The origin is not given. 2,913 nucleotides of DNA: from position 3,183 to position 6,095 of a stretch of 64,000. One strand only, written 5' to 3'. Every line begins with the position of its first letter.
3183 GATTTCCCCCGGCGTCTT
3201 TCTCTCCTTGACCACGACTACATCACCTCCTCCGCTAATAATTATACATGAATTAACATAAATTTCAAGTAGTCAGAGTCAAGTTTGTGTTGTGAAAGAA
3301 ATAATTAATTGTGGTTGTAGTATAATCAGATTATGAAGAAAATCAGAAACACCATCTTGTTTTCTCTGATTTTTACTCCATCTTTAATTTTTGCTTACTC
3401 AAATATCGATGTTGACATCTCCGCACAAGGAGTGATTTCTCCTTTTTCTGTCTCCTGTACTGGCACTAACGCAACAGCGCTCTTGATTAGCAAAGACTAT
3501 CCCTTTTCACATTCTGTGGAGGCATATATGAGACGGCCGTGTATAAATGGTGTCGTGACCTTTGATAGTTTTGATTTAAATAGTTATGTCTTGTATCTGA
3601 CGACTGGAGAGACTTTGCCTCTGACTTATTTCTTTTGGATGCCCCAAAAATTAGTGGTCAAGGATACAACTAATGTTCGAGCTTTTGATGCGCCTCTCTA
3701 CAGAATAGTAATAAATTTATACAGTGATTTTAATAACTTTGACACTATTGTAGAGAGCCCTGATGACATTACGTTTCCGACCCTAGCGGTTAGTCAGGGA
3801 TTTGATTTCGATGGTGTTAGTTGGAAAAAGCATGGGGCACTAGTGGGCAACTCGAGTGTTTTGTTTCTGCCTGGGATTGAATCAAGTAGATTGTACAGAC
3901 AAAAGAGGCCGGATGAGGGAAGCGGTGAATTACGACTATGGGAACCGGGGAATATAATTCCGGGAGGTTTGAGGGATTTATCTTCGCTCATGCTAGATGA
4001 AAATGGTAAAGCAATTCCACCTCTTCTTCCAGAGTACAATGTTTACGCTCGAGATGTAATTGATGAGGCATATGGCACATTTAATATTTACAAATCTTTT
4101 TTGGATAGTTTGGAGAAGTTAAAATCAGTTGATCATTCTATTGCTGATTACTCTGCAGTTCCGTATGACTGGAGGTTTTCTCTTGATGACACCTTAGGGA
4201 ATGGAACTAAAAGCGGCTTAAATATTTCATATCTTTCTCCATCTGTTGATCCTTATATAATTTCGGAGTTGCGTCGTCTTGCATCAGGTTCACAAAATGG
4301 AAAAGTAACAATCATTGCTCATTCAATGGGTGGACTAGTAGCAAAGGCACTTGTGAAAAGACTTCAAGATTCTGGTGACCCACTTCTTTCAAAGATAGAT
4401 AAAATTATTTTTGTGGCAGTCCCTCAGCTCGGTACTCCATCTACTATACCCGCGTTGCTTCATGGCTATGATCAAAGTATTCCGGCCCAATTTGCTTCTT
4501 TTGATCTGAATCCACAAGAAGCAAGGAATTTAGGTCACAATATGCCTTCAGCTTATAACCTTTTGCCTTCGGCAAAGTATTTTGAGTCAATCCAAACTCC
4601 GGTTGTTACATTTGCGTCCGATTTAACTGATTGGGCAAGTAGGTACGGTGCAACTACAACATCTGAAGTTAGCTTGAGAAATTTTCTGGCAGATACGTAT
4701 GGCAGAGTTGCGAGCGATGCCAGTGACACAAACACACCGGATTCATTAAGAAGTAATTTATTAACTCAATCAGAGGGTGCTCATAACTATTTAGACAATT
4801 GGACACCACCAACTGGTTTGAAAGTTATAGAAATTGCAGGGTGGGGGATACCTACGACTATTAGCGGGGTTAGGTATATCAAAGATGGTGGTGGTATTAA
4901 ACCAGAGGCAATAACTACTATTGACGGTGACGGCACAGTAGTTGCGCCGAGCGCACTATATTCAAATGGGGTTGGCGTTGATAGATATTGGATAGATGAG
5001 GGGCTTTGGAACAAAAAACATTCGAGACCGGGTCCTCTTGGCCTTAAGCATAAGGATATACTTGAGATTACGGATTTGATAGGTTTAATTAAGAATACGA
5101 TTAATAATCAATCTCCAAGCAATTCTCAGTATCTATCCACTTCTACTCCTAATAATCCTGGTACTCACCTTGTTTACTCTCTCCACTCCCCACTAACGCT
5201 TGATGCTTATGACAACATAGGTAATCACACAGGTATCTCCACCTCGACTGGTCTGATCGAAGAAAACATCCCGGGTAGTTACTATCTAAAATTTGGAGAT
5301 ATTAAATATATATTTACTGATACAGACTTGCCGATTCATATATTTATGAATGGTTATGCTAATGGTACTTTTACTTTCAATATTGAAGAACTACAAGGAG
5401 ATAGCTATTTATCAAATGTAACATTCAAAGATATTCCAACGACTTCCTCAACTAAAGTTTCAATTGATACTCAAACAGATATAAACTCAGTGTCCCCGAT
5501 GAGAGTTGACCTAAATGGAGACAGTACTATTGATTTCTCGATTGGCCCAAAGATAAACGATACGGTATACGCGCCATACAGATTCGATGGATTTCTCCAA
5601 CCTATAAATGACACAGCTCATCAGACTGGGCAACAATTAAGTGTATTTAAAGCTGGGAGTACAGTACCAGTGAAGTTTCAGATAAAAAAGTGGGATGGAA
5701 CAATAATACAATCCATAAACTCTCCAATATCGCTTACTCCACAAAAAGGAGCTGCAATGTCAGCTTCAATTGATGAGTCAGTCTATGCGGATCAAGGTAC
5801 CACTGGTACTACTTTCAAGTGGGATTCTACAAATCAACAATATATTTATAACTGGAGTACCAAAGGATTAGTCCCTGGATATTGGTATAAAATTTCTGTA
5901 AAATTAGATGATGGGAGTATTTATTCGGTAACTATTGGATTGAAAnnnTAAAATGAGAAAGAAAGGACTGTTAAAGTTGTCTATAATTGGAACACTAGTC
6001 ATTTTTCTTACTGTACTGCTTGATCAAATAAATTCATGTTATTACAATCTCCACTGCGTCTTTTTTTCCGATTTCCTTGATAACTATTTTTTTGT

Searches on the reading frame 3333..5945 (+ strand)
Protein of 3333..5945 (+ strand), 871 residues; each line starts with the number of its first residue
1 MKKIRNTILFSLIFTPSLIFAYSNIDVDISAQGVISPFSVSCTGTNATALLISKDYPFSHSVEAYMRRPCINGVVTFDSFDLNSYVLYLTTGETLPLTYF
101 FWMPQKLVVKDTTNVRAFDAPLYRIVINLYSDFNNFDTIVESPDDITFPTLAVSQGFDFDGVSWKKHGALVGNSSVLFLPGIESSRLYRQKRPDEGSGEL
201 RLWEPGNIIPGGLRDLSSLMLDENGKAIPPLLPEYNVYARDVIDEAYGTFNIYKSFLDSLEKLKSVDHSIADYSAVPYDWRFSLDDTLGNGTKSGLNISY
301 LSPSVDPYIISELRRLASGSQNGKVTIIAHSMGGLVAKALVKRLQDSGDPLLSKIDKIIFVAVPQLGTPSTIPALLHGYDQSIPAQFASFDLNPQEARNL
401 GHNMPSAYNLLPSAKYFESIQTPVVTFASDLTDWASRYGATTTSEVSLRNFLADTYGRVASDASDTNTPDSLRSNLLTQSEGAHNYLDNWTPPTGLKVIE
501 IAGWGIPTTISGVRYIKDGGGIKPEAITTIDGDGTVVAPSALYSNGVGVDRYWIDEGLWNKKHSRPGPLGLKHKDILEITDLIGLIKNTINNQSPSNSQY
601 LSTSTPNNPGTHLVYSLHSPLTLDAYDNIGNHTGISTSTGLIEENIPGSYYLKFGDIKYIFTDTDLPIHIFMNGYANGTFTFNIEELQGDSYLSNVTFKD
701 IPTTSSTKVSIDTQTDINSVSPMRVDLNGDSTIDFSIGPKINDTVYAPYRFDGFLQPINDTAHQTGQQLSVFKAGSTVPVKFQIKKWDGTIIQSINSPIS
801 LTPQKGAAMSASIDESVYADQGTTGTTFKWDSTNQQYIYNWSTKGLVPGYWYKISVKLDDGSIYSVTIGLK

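Call 54: search_protein_families(library=pfam, proteins=[window:3333-5945:+], max_evalue=0.00001)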
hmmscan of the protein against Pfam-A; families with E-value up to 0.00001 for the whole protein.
window:3333-5945:+ (871 aa): 3 families
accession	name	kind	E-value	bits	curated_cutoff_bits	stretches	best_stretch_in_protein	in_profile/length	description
PF02450.21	LCAT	-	2e-12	47.5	21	1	248-425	61-214/392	Lecithin:cholesterol acyltransferase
PF24096.1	DUF7379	-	8.6e-07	29.5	33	1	318-369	65-116/191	Domain of unknown function (DUF7379)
PF05057.20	DUF676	-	9.3e-06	25.7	20.3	0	287-368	44-128/217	Putative serine esterase (DUF676)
